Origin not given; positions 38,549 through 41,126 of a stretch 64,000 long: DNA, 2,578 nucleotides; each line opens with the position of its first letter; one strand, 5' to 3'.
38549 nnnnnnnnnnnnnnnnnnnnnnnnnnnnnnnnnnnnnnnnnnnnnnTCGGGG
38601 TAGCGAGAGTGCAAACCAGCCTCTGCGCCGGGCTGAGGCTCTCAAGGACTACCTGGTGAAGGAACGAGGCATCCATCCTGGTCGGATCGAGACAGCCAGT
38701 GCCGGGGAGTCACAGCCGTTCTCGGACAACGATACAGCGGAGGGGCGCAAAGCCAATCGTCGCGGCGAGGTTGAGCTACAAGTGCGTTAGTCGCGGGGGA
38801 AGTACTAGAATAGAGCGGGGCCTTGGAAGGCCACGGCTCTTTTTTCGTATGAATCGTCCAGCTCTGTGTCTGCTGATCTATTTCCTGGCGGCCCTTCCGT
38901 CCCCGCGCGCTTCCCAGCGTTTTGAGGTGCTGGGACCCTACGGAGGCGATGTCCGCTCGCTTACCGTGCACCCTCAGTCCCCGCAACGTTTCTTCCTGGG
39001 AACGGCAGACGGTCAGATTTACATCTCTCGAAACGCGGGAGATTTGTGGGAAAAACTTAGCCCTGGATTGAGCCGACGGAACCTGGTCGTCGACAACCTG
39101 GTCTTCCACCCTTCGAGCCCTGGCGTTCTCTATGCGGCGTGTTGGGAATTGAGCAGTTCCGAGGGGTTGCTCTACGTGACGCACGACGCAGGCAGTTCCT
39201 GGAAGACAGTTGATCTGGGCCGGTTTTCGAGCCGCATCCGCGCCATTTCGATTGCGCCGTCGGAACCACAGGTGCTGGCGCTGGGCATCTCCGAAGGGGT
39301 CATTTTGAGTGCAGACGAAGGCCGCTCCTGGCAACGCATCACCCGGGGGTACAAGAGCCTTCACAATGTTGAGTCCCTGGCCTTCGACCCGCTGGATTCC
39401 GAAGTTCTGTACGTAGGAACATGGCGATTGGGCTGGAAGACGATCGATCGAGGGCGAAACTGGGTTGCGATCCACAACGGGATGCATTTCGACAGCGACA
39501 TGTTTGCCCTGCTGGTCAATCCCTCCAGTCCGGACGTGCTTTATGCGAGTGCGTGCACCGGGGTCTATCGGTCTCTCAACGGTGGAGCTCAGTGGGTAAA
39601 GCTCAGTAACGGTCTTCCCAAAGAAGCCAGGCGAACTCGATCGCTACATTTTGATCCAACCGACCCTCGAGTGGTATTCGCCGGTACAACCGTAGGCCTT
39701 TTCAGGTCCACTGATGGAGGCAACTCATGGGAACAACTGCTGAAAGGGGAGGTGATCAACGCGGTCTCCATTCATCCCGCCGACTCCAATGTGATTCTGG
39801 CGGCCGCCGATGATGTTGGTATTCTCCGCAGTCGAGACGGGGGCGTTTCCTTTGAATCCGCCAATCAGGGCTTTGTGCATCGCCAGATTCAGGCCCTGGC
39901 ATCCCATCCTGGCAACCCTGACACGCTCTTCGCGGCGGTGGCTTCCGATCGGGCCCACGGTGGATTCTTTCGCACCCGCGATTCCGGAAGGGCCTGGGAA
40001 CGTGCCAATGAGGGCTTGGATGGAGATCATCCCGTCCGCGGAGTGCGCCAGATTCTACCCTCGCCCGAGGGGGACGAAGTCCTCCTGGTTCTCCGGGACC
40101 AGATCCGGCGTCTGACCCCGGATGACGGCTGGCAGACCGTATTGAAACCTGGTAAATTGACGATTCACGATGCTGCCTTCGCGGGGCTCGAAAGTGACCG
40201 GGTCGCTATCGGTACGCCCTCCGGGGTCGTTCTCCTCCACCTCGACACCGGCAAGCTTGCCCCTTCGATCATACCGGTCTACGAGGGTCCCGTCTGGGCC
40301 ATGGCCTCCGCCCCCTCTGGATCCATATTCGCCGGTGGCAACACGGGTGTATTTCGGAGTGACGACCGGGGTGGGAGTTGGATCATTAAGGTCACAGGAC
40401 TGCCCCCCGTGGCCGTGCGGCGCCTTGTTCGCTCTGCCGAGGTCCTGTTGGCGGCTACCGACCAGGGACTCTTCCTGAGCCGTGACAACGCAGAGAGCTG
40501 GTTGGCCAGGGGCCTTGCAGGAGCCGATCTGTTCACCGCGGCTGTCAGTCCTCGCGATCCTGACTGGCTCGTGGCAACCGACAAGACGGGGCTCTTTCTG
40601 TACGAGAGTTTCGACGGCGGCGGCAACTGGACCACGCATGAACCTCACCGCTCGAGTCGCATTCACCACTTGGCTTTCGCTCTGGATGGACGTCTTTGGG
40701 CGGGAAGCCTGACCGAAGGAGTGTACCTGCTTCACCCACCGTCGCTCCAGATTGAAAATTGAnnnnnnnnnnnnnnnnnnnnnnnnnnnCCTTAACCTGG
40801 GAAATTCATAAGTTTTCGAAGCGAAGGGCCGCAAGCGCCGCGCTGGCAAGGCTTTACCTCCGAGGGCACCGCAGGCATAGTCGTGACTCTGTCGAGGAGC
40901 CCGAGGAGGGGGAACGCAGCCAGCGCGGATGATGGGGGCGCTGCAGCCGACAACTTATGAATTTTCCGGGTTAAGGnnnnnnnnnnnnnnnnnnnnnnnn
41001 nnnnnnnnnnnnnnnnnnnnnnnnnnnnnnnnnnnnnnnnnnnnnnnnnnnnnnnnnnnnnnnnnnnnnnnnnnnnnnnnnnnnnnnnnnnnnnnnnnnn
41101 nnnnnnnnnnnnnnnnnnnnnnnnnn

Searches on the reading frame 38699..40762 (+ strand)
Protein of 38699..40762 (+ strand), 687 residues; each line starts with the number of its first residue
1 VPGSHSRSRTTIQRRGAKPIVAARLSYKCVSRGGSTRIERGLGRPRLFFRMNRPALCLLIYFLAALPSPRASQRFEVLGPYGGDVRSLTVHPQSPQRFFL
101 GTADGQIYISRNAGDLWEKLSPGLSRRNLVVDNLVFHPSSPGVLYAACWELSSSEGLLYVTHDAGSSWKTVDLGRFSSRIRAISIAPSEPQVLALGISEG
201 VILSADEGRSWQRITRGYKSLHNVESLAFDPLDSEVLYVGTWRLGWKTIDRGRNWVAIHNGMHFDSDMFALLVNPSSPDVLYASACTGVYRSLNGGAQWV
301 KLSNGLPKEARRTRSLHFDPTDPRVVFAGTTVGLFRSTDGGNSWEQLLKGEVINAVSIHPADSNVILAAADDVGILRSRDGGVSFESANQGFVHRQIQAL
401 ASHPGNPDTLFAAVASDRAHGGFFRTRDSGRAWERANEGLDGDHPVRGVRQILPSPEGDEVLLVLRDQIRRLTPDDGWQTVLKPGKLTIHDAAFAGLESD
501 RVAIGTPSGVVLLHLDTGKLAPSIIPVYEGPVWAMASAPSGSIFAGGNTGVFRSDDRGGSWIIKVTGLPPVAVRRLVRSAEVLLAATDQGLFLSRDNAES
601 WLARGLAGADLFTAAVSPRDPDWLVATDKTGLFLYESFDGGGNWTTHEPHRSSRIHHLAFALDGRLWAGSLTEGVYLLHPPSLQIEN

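Call 55: list_cluster_members(proteins=[window:38699-40762:+])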
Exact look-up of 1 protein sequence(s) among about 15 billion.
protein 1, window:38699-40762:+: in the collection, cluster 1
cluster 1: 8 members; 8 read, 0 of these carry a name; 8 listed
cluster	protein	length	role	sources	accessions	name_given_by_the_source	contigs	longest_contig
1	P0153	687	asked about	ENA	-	-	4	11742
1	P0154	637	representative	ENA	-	-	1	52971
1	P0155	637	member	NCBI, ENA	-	-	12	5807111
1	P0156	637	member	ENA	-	-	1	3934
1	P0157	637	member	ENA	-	-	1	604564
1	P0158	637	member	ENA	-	-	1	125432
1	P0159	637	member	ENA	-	-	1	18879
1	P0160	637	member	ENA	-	-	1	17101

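Call 56: find_encoding_contigs(protein=window:38699-40762:+, flank=2500, max_places=10)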
Protein window:38699-40762:+ (687 aa): 4 contigs read that carry it; 3 places shown.
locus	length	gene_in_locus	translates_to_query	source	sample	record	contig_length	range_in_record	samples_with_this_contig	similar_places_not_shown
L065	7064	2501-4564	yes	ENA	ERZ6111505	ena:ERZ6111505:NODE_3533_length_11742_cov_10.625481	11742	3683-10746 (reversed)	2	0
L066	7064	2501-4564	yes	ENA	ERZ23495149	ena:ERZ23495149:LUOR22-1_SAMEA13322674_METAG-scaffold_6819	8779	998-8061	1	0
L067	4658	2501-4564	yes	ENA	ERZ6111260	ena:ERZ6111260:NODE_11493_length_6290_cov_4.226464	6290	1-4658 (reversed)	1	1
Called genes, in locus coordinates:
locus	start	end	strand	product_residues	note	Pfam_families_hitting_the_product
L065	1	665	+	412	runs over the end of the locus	PF13927:Ig_3 (faint), PF17963:Big_9 (faint), PF18911:PKD_4 (faint), PF00801:PKD (faint), PF17957:Big_7 (faint), PF22352:K319L-like_PKD (faint), PF00691:OmpA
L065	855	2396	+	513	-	PF17963:Big_9 (faint), PF18911:PKD_4 (weak), PF00801:PKD (weak), PF13927:Ig_3 (faint), PF22352:K319L-like_PKD (faint)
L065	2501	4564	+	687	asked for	PF15902:Sortilin-Vps10, PF25852:DUF6242_C (faint), PF02012:BNR (faint), PF14870:PSII_BNR (faint), PF15902:Sortilin-Vps10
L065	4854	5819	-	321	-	PF06271:RDD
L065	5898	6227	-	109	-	-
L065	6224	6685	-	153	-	-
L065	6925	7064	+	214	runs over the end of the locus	PF06508:QueC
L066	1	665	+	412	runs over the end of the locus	PF13927:Ig_3 (faint), PF17963:Big_9 (faint), PF18911:PKD_4 (faint), PF00801:PKD (faint), PF17957:Big_7 (faint), PF22352:K319L-like_PKD (faint), PF00691:OmpA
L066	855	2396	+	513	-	PF17963:Big_9 (faint), PF18911:PKD_4 (weak), PF00801:PKD (weak), PF13927:Ig_3 (faint), PF22352:K319L-like_PKD (faint)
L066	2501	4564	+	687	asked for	PF15902:Sortilin-Vps10, PF25852:DUF6242_C (faint), PF02012:BNR (faint), PF14870:PSII_BNR (faint), PF15902:Sortilin-Vps10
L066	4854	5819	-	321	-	PF06271:RDD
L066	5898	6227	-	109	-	-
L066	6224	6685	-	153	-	-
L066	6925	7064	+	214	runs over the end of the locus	PF06508:QueC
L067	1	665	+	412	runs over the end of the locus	PF13927:Ig_3 (faint), PF17963:Big_9 (faint), PF18911:PKD_4 (faint), PF00801:PKD (faint), PF17957:Big_7 (faint), PF22352:K319L-like_PKD (faint), PF00691:OmpA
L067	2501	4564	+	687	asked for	PF15902:Sortilin-Vps10, PF25852:DUF6242_C (faint), PF02012:BNR (faint), PF14870:PSII_BNR (faint), PF15902:Sortilin-Vps10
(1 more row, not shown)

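Call 57: find_encoding_contigs(protein=P0155, flank=1500, max_places=10)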
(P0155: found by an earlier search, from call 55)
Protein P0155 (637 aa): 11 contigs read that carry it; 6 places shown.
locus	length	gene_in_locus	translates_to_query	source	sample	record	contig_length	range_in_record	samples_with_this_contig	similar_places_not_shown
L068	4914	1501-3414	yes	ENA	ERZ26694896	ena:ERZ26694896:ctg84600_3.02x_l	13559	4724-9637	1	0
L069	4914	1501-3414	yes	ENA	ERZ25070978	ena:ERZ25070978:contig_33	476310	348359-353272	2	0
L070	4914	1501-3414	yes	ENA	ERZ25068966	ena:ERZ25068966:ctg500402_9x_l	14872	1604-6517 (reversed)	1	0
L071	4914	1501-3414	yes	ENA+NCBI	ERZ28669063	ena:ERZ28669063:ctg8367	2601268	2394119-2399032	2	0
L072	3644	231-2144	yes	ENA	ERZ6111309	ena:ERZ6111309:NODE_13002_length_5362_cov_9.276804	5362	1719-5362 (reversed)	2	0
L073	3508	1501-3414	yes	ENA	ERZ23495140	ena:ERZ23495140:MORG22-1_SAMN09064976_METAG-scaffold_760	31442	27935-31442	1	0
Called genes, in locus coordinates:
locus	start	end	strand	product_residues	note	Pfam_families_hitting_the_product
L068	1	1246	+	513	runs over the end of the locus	PF17963:Big_9 (faint), PF18911:PKD_4 (weak), PF00801:PKD (weak), PF13927:Ig_3 (faint), PF22352:K319L-like_PKD (faint)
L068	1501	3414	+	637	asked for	PF14870:PSII_BNR (faint), PF15902:Sortilin-Vps10, PF25852:DUF6242_C (faint), PF02012:BNR (faint), PF15902:Sortilin-Vps10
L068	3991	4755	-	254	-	PF01695:IstB_IS21, PF00308:Bac_DnaA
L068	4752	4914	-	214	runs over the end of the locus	PF22483:Mu-transpos_C_2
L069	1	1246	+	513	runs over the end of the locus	PF17963:Big_9 (faint), PF18911:PKD_4 (weak), PF00801:PKD (weak), PF13927:Ig_3 (faint), PF22352:K319L-like_PKD (faint)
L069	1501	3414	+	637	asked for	PF14870:PSII_BNR (faint), PF15902:Sortilin-Vps10, PF25852:DUF6242_C (faint), PF02012:BNR (faint), PF15902:Sortilin-Vps10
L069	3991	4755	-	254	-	PF01695:IstB_IS21, PF00308:Bac_DnaA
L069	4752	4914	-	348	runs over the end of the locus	PF22483:Mu-transpos_C_2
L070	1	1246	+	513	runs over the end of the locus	PF17963:Big_9 (faint), PF18911:PKD_4 (weak), PF00801:PKD (weak), PF13927:Ig_3 (faint), PF22352:K319L-like_PKD (faint)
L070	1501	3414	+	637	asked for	PF14870:PSII_BNR (faint), PF15902:Sortilin-Vps10, PF25852:DUF6242_C (faint), PF02012:BNR (faint), PF15902:Sortilin-Vps10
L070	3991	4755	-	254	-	PF01695:IstB_IS21, PF00308:Bac_DnaA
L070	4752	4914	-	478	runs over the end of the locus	PF27155:Y4rL_C, PF00665:rve (weak), PF22483:Mu-transpos_C_2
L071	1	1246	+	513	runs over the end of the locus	PF17963:Big_9 (faint), PF18911:PKD_4 (weak), PF00801:PKD (weak), PF13927:Ig_3 (faint), PF22352:K319L-like_PKD (faint)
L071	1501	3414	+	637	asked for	PF14870:PSII_BNR (faint), PF15902:Sortilin-Vps10, PF25852:DUF6242_C (faint), PF02012:BNR (faint), PF15902:Sortilin-Vps10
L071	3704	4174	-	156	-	PF06271:RDD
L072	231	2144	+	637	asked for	PF14870:PSII_BNR (faint), PF15902:Sortilin-Vps10, PF25852:DUF6242_C (faint), PF02012:BNR (faint), PF15902:Sortilin-Vps10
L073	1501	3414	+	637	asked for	PF14870:PSII_BNR (faint), PF15902:Sortilin-Vps10, PF25852:DUF6242_C (faint), PF02012:BNR (faint), PF15902:Sortilin-Vps10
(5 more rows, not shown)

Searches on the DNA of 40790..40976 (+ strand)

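Call 24: search_dna_similar(query=window:40790-40976:+, collection=plasmids, mode=distant, max_evalue=0.01)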
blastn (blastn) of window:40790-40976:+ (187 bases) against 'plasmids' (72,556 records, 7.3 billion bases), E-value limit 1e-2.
No match.

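Call 25: search_dna_similar(query=window:40790-40976:+, collection=phages, mode=distant, max_evalue=0.01)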
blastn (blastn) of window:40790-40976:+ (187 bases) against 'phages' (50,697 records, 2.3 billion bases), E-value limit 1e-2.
No match.
